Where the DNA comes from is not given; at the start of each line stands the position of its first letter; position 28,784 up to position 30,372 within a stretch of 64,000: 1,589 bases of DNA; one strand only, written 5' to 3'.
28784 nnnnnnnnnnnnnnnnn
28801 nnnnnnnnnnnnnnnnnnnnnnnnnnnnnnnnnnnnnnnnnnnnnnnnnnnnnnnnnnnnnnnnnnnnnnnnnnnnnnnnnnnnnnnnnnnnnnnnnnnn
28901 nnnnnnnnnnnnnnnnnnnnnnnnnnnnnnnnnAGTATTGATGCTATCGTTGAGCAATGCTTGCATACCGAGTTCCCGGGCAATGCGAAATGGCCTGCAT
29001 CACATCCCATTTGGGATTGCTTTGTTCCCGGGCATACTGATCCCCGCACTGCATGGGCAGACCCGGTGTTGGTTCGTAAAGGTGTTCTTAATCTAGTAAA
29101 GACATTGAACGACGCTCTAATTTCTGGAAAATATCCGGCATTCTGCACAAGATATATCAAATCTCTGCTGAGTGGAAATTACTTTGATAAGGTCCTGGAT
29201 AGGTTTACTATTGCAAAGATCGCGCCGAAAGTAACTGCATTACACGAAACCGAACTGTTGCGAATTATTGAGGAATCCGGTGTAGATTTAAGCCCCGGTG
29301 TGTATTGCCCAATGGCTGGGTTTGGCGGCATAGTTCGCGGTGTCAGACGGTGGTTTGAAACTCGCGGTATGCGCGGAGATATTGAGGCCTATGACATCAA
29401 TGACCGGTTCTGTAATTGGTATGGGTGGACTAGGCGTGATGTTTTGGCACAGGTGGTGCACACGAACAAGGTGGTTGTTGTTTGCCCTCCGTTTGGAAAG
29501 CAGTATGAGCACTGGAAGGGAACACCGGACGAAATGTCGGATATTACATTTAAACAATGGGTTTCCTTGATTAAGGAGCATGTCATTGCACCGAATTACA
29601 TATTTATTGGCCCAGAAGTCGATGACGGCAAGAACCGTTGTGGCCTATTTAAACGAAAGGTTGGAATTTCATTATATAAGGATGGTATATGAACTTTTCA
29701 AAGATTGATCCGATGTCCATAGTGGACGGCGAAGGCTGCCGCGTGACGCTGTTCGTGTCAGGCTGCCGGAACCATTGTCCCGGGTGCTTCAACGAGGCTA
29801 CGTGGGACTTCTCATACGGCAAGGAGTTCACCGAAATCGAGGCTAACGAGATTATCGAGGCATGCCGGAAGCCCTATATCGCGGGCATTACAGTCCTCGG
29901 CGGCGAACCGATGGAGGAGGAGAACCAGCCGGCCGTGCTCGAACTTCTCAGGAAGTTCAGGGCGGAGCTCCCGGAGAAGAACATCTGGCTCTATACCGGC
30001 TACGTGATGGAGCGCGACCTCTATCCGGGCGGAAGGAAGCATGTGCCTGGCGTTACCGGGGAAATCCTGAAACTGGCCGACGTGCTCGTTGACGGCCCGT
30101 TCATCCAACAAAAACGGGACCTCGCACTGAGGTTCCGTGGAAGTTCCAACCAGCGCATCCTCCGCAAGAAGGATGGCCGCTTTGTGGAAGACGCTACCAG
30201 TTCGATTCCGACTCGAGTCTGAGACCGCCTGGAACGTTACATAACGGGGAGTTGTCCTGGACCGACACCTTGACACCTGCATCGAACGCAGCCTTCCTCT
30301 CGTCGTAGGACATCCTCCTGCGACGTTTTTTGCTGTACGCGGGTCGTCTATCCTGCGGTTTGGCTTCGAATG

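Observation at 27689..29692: Low-GC zinc-finger / methyltransferase-like gene inserted between nrdD and nrdG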

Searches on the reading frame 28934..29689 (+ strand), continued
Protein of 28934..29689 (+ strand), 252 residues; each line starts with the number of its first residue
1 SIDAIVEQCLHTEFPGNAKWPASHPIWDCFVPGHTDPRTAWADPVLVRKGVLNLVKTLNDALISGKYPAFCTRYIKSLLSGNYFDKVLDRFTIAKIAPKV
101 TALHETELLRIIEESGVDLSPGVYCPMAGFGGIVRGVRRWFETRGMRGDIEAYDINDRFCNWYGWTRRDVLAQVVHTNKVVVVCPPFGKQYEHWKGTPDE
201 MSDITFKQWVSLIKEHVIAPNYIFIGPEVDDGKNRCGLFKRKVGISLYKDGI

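Call 82: search_solved_structures(query=A4, max_evalue=10, show_alignments=3)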
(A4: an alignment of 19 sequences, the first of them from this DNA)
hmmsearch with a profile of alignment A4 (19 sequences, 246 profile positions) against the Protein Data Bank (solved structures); distinct sequences matched with E-value up to 10: 23.
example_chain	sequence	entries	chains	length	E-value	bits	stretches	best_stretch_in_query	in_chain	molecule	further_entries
8s9m_A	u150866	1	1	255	5e-05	26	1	107-155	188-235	DNA cytosine-N4 methyltransferase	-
8s9n_A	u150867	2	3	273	5.6e-05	25.9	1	107-155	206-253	DNA cytosine-N4 methyltransferase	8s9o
1g60_A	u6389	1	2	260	0.0024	20.5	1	100-154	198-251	Adenine-specific Methyltransferase MboIIA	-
5e71_A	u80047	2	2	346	0.0059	19.2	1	112-180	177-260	N2, N2-dimethylguanosine tRNA methyltransferase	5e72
4r6w_A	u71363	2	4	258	0.034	16.8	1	104-164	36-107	Phosphoethanolamine N-methyltransferase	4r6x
3ujc_A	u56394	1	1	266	0.071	15.7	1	104-215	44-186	Phosphoethanolamine N-methyltransferase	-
8urk_A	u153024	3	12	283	0.074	15.7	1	117-155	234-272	Methyltransferase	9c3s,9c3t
9c3u_A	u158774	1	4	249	0.081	15.5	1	117-154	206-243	Methyltransferase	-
3uj6_A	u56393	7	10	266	0.083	15.5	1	104-214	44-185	Phosphoethanolamine N-methyltransferase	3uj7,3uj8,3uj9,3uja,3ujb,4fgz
3ujd_A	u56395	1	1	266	0.083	15.5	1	104-214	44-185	Phosphoethanolamine N-methyltransferase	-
2zie_A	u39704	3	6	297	0.12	14.9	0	115-149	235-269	Putative modification methylase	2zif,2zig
1lju_A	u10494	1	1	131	0.17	14.5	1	116-187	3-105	arsenate reductase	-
4mwz_A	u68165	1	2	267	0.19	14.3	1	104-161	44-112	Phosphoethanolamine N-methyltransferase, putative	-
4iv0_A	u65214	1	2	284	0.21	14.1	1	104-161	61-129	Phosphoethanolamine N-methyltransferase, putative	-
5but_A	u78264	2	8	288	0.23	14.1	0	126-161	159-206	Ktr system potassium uptake protein A,Ktr system potassium uptake protein A | Ktr system potassium uptake protein A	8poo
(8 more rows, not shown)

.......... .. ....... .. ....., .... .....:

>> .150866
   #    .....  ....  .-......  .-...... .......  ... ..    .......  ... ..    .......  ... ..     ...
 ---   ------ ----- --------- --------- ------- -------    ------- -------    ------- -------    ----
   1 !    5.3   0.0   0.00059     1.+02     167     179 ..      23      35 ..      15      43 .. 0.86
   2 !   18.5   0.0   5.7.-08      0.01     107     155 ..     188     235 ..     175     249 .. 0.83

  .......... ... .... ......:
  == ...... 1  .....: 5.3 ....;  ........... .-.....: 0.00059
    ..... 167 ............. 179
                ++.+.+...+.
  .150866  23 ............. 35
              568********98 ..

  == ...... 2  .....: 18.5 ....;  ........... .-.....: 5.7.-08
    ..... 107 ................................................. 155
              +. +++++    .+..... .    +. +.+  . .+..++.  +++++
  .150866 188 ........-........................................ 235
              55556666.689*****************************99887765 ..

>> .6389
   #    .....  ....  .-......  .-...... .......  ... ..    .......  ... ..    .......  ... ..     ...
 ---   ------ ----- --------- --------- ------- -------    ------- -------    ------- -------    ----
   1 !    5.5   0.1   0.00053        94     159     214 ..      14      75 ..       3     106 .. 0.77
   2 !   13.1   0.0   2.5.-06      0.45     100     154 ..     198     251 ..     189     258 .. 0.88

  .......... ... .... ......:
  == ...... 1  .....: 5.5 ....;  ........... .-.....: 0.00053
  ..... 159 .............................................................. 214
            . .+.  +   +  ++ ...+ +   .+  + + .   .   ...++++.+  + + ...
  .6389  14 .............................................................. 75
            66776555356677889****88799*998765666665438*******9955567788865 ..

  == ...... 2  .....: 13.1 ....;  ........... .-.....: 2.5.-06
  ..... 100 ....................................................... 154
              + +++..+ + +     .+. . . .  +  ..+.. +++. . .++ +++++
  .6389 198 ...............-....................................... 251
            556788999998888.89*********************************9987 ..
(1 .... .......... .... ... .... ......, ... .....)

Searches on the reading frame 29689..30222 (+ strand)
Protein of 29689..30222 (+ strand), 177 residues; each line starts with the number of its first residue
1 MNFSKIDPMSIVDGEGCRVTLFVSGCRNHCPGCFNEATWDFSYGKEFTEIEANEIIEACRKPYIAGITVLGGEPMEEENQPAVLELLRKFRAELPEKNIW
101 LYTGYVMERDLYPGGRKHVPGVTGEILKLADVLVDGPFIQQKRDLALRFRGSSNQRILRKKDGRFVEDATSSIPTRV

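Call 6: search_protein_families(library=pfam, proteins=[window:29689-30222:+], max_evalue=1)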
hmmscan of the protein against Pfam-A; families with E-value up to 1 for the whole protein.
window:29689-30222:+ (177 aa): 2 families
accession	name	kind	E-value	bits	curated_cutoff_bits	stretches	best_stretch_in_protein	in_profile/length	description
PF13353.11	Fer4_12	-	9.6e-49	165.6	22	1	12-157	1-136/137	4Fe-4S single cluster domain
PF04055.27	Radical_SAM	-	2.2e-06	28.4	29.5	1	22-103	3-84/166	Radical SAM superfamily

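Call 7: search_protein_families(library=ncbifam, proteins=[window:29689-30222:+], max_evalue=1)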
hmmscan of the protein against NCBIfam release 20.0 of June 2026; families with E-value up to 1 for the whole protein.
window:29689-30222:+ (177 aa): 20 families
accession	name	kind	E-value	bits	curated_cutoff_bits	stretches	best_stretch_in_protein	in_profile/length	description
TIGR02491.1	NrdG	equivalog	6.4e-51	172.3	126.1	1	3-160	2-153/154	anaerobic ribonucleoside-triphosphate reductase activating protein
NF008335.0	PRK11121.1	equivalog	2e-40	138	199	1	1-158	1-151/154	anaerobic ribonucleoside-triphosphate reductase-activating protein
TIGR02826.1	RNR_activ_nrdG3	equivalog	1.4e-14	54.2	151.7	1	19-164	18-142/148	anaerobic ribonucleoside-triphosphate reductase activating protein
TIGR02493.1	PFLA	equivalog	3e-11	43.1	231.75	1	6-88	5-88/235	pyruvate formate-lyase-activating protein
TIGR04041.1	activase_YjjW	hypoth_equivalog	7e-10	38.8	250.2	2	4-40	5-41/276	YjjW family glycine radical enzyme activase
TIGR02495.1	NrdG2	equivalog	6.7e-09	35.3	131.15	1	4-90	3-89/193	anaerobic ribonucleoside-triphosphate reductase activating protein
TIGR02494.1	PFLE_PFLC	subfamily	7.1e-08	32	174.35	1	5-49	3-47/293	glycyl-radical enzyme activating protein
NF008356.0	PRK11145.1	equivalog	7.5e-08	31.9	375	1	7-77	11-84/246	pyruvate formate lyase 1-activating protein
NF033717.2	HPDL_rSAM_activ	equivalog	6e-06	25.7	420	1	5-59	8-61/311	4-hydroxyphenylacetate decarboxylase activase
NF043069.1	T4HPD_activ_SAM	equivalog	9.5e-06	25.2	425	1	5-44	6-45/299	trans-4-hydroxy-L-proline dehydratase activase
TIGR04003.1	rSAM_BssD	equivalog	4.9e-05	22.6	496.45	1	5-41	5-41/314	[benzylsuccinate synthase]-activating enzyme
NF048010.1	SfplDhtActHpsHDes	equivalog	0.00016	20.6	430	1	6-37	11-42/298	(2S)-3-sulfopropanediol dehydratase activating enzyme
TIGR03963.1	rSAM_QueE_Clost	equivalog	0.00021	21.1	260.1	1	12-87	10-88/219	putative 7-carboxy-7-deazaguanine synthase QueE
NF033719.1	ind_deCO2_activ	equivalog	0.00075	18.9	425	1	6-37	6-37/302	indoleacetate decarboxylase activase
NF007483.0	PRK10076.1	equivalog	0.0018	17.5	326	1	6-36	27-57/292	[formate-C-acetyltransferase]-activating enzyme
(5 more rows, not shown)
